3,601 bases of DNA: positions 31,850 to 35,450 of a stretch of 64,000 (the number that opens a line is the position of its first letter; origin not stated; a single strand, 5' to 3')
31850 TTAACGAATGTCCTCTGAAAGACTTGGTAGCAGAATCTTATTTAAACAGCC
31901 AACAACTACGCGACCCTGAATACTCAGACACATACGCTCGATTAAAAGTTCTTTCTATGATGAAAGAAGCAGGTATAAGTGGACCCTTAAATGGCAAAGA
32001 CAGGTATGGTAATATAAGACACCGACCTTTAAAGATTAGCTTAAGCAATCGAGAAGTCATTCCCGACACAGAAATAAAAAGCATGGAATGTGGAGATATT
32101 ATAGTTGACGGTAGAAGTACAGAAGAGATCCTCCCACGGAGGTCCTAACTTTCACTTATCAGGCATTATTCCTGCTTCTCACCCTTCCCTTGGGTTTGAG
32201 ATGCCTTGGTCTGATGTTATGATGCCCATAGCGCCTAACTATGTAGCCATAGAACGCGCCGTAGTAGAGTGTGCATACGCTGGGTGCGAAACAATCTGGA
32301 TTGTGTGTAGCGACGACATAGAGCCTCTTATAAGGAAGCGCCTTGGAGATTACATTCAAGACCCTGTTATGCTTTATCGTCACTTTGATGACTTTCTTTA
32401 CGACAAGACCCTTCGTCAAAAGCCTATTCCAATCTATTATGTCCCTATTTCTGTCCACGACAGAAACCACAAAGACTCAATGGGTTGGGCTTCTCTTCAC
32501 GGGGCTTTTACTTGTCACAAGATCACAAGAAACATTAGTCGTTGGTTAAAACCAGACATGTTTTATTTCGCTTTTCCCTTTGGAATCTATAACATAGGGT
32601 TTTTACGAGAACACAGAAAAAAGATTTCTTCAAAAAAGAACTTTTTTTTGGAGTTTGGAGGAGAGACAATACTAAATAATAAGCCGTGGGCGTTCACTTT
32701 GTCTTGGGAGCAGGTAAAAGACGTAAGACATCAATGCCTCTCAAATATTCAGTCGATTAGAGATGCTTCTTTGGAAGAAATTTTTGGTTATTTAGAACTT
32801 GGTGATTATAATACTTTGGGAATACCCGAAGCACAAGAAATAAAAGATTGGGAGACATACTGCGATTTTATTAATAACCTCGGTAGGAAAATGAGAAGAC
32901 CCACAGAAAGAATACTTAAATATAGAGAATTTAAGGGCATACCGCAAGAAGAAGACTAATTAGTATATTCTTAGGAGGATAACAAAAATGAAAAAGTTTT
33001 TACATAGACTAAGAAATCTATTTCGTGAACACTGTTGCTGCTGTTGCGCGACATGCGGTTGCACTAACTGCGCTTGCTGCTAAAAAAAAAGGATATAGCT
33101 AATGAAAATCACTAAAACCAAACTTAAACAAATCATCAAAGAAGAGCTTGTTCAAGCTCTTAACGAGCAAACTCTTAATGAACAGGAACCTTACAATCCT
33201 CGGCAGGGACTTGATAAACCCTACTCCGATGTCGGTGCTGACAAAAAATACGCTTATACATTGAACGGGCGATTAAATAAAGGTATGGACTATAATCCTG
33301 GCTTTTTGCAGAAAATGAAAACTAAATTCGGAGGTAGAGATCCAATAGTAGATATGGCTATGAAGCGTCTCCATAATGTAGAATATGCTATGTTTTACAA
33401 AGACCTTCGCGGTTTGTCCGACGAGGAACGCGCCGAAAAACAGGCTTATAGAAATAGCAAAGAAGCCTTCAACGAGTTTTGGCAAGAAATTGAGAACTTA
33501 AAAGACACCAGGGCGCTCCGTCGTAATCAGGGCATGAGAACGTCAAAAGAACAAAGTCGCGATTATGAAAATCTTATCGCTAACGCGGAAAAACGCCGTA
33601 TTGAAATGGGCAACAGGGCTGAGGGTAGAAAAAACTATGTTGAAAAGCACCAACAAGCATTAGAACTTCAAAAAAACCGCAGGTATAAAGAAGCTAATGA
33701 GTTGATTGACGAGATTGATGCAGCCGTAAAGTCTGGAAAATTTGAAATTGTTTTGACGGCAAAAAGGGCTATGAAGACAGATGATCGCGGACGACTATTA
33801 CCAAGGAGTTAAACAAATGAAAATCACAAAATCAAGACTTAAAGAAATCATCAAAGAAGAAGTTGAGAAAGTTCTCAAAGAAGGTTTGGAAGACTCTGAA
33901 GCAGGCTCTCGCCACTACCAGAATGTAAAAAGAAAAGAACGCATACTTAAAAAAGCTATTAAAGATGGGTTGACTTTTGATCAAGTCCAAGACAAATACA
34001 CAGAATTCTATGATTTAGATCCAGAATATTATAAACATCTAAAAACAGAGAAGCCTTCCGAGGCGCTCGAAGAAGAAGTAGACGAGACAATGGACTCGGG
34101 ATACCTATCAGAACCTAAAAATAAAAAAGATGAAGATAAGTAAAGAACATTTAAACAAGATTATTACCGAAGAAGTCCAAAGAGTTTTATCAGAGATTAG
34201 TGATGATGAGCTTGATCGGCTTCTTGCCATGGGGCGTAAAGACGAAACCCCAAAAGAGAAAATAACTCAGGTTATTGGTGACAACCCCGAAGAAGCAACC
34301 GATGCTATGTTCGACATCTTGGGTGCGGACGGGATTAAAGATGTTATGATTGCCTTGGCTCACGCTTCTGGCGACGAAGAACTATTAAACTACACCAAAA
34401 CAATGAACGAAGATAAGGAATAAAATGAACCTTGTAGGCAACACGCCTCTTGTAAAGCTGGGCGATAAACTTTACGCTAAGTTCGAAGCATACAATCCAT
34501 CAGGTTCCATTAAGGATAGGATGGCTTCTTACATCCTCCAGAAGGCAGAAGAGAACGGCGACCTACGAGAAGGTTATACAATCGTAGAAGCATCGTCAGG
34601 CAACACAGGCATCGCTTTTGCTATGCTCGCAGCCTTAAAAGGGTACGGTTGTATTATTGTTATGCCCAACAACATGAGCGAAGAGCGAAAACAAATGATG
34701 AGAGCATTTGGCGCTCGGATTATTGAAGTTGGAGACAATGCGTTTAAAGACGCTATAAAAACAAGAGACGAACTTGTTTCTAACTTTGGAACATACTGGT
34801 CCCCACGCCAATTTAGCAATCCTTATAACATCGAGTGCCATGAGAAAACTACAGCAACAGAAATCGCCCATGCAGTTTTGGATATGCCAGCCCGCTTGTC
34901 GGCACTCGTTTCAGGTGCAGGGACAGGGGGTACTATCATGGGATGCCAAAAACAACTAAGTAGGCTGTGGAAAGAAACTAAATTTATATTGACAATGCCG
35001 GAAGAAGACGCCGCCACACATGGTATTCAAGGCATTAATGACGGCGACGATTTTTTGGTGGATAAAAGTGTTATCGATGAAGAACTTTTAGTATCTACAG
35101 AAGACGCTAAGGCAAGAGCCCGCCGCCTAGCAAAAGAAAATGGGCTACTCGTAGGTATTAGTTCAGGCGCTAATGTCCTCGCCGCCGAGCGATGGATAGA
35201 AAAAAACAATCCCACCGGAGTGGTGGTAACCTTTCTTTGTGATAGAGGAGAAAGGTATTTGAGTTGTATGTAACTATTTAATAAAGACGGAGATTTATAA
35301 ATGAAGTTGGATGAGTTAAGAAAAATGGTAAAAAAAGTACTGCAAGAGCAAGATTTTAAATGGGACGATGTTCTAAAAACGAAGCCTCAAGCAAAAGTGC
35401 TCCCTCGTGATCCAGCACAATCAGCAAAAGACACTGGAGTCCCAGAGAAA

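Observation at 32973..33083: Unannotated 31-aa peptide with 10 cysteines, including a C5 run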

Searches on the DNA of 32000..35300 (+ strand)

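Call 6: search_dna_similar(query=window:32000-35300:+, collection=phages, mode=distant, max_rows=30)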
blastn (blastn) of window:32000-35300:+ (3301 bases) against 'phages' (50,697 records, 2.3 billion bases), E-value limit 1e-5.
No match.

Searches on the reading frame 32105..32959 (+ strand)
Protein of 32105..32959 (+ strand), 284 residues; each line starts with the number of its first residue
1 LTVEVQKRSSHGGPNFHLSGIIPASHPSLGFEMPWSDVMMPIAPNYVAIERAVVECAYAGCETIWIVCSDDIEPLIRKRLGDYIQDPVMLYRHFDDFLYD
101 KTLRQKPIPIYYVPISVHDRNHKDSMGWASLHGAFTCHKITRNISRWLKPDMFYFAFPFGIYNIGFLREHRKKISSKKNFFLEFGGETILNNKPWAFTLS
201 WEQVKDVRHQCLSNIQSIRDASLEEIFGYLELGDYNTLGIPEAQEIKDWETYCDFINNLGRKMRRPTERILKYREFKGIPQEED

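Call 7: search_protein_families(library=pfam, proteins=[window:32105-32959:+], max_evalue=0.01)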
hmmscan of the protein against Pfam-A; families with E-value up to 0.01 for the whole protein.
window:32105-32959:+ (284 aa): 0 families

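Call 8: search_dna_similar(query=window:32105-32959:+, collection=phages, mode=protein, max_rows=30, max_evalue=0.001)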
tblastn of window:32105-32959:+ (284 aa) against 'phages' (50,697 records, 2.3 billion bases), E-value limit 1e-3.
No match.

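Call 13: find_related_loci(query=window:32105-32959:+, collection=viral_contigs, flank=6000)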
Query window:32105-32959:+ (284 aa) in viral_contigs; peptide patterns used: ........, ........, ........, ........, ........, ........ (x = any residue, [..] = any of these).
1 stretches matched a pattern; 1 encode a relative of the query (tblastn E <= 1e-3); 1 distinct loci.
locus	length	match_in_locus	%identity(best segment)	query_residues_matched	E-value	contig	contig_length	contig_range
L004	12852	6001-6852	87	1-284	2e-179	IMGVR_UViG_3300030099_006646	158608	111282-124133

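Call 21: find_homologous_proteins(query=L004:6859-6981:+, max_evalue=10)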
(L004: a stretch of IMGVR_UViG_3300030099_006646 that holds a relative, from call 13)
Query L004:6859-6981:+: no candidate shares three 5-residue words with the query. No homologue found.

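Call 23: search_protein_families(library=phrogs, proteins=[window:32105-32959:+], max_evalue=0.01)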
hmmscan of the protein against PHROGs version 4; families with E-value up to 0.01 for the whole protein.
window:32105-32959:+ (284 aa): 0 families

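Call 26: find_homologous_proteins(query=window:32105-32959:+, max_evalue=0.001)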
Query window:32105-32959:+ (284 aa): 399 proteins with E <= 0.001 among 645 candidates; the best 120 are listed.
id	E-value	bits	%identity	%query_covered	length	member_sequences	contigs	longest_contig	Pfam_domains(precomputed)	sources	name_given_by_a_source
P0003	7.9e-193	658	97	100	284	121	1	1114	-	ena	-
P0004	6.3e-177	605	87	100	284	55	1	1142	-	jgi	-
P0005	5.2e-156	537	77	100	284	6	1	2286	-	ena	-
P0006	6.3e-148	510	83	89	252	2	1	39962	-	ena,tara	tara:strand:+ start:2932 stop:3690 length:759 start_codon:yes stop_codon:yes gene_type:complete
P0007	3.5e-87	311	51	95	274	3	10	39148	-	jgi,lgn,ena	-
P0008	5.0e-84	300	51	94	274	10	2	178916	-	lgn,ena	-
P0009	7.7e-84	300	46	95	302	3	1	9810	-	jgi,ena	-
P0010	2.7e-83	298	50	94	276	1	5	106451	-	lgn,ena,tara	tara:strand:- start:2041 stop:2871 length:831 start_codon:yes stop_codon:yes gene_type:complete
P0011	1.0e-82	296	46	94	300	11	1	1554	-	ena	-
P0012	3.8e-82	294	48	93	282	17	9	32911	-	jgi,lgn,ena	jgi:hypothetical protein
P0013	6.2e-80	287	49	94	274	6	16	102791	-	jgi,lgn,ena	-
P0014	2.3e-79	285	46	95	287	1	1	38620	-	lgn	-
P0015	8.4e-79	283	45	95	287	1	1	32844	-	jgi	jgi:hypothetical protein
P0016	6.4e-77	277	45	95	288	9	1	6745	-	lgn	-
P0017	1.0e-76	276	47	95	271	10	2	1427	-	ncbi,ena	-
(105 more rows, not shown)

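Call 27: find_encoding_contigs(protein=P0006, flank=4000, max_places=3)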
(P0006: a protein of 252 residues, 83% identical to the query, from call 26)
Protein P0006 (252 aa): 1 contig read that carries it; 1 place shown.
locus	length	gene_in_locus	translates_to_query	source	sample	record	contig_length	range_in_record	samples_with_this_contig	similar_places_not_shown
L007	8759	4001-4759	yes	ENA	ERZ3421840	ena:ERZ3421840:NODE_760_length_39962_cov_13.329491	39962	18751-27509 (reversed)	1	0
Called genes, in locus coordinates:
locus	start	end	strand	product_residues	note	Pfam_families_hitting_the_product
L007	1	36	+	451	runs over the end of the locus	PF13481:AAA_25, PF03796:DnaB_C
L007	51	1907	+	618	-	PF02867:Ribonuc_red_lgC (faint), PF21995:RNR-II_ins_dom (weak)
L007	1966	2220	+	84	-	-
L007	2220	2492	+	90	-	-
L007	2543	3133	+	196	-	-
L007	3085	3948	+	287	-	-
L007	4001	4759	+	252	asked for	-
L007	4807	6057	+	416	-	-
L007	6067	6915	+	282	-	PF00291:PALP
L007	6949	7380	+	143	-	-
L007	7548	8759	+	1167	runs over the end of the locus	PF02811:PHP, PF07733:DNA_pol3_alpha, PF17657:DNA_pol3_finger, PF14579:HHH_6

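Call 28: find_encoding_contigs(protein=P0005, flank=4000, max_places=3)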
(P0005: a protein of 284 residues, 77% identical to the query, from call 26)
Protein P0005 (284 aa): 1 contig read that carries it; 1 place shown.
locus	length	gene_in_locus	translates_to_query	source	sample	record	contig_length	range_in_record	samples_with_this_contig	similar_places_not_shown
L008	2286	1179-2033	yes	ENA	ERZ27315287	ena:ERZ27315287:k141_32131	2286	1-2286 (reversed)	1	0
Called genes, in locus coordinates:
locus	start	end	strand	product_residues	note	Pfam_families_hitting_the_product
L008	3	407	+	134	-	?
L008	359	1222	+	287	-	-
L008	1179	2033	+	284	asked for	-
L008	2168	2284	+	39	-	?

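Call 29: find_encoding_contigs(protein=P0008, flank=4000, max_places=3)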
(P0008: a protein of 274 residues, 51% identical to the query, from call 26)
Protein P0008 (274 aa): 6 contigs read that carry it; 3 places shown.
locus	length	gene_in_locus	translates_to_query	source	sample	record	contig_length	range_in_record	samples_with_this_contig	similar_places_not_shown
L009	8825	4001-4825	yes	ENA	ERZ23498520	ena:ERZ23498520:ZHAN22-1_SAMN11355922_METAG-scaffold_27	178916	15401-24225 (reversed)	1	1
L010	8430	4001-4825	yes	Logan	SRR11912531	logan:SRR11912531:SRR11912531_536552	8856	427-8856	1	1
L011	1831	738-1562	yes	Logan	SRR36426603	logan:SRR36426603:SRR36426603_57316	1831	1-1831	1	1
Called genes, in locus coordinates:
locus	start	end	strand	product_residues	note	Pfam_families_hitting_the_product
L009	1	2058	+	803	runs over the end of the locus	PF00317:Ribonuc_red_lgN, PF02867:Ribonuc_red_lgC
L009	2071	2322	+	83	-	-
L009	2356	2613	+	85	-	PF00166:Cpn10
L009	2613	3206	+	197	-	-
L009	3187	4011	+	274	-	-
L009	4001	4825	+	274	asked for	-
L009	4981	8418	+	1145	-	PF02811:PHP, PF07733:DNA_pol3_alpha, PF17657:DNA_pol3_finger, PF14579:HHH_6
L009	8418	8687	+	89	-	-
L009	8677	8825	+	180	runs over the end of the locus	PF22769:DCD, PF00692:dUTPase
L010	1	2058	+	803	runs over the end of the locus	PF00317:Ribonuc_red_lgN, PF02867:Ribonuc_red_lgC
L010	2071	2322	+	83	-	-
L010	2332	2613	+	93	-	PF00166:Cpn10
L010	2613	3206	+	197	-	-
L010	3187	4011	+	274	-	-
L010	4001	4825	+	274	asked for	-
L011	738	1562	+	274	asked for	-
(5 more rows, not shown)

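Call 60: search_protein_families(library=pfam, proteins=[L007:4787-4891:+], max_evalue=10)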
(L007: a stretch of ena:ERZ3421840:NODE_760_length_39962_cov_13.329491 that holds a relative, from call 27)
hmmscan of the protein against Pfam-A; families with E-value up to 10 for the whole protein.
L007:4787-4891:+ (35 aa): 0 families

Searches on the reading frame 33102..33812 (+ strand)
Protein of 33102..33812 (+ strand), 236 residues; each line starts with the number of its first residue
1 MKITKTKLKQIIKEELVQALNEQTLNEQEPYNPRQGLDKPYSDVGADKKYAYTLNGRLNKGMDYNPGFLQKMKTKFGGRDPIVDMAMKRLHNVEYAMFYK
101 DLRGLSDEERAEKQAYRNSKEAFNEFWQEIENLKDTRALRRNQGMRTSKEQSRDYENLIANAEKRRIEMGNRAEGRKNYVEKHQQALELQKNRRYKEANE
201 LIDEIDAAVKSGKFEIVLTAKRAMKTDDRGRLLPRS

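Call 7: search_protein_families(library=pfam, proteins=[window:33102-33812:+], max_evalue=0.01)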
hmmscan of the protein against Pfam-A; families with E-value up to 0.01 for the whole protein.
window:33102-33812:+ (236 aa): 0 families

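Call 12: find_related_loci(query=window:33102-33812:+, collection=viral_contigs, flank=6000)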
Query window:33102-33812:+ (236 aa) in viral_contigs; peptide patterns used: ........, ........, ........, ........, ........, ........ (x = any residue, [..] = any of these).
6 stretches matched a pattern, but none encodes a relative of the query by tblastn (E <= 1e-3).

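Call 23: search_protein_families(library=phrogs, proteins=[window:33102-33812:+], max_evalue=0.01)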
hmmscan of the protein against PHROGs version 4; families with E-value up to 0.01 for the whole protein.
window:33102-33812:+ (236 aa): 0 families

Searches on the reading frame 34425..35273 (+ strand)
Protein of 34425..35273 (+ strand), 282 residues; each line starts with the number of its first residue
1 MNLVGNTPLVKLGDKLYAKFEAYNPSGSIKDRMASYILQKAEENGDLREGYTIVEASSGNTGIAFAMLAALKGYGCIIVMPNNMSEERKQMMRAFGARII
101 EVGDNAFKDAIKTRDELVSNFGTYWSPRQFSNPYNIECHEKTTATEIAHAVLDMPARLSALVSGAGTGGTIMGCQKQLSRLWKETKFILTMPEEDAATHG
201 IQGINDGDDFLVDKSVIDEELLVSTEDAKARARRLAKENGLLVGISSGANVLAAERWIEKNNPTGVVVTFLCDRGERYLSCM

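Call 7: search_protein_families(library=pfam, proteins=[window:34425-35273:+], max_evalue=0.01)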
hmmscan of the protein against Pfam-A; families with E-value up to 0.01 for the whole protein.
window:34425-35273:+ (282 aa): 1 family
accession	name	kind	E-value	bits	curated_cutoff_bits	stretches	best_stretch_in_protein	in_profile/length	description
PF00291.31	PALP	-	1.4e-61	208.9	35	1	3-273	4-295/295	Pyridoxal-phosphate dependent enzyme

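Call 23: search_protein_families(library=phrogs, proteins=[window:34425-35273:+], max_evalue=0.01)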
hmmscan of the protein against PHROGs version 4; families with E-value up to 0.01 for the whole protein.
window:34425-35273:+ (282 aa): 1 family
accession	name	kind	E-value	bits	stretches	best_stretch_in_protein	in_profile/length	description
phrog_11528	-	unknown function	1.4e-61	209.3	1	2-280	9-308/322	-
